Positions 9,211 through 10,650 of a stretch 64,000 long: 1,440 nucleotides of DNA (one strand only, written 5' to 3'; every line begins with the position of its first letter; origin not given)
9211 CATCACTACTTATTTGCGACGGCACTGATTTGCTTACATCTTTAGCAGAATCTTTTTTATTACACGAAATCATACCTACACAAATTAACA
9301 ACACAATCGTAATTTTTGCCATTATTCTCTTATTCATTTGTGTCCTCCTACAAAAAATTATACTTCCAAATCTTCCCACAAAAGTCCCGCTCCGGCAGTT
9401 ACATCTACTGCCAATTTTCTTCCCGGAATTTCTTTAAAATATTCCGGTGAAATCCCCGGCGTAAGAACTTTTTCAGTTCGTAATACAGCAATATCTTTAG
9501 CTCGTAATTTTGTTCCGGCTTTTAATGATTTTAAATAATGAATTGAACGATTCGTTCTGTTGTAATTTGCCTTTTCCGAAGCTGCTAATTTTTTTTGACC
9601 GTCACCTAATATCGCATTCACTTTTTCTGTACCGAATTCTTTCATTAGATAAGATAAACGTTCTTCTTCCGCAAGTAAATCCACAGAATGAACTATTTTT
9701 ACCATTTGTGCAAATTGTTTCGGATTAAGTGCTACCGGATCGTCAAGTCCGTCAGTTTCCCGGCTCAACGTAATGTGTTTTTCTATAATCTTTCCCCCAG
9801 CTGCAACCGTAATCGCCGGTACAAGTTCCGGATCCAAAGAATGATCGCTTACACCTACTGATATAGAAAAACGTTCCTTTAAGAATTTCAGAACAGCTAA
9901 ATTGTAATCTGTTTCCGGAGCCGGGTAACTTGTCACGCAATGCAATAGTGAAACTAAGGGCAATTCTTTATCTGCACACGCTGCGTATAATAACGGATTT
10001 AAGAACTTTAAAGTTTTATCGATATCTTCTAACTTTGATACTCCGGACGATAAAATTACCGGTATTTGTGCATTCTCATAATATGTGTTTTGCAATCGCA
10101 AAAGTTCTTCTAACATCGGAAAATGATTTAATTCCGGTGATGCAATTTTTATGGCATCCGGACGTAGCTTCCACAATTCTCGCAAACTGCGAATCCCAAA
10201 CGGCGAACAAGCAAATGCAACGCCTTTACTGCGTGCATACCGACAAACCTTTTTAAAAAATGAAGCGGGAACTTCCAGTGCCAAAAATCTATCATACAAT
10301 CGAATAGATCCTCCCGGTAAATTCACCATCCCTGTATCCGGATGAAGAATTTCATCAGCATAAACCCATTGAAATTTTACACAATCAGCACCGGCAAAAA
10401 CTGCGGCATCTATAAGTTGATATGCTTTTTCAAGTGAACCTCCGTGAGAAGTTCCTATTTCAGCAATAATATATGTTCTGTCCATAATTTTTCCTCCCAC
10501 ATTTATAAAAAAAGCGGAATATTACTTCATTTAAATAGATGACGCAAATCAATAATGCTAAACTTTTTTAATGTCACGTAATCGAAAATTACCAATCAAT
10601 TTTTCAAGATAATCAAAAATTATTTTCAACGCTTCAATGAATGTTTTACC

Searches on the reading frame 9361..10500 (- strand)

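Call 27: search_protein_families(library=pfam, proteins=[window:9361-10500:-], max_evalue=0.00001)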
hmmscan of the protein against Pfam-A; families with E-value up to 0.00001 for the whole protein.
window:9361-10500:- (380 aa): 2 families
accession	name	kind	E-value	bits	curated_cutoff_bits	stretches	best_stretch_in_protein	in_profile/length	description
PF03102.20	NeuB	-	2.2e-53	181.6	22.1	1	29-275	1-234/241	NeuB family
PF08666.17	SAF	-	2.4e-09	38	21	1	318-379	2-63/63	SAF domain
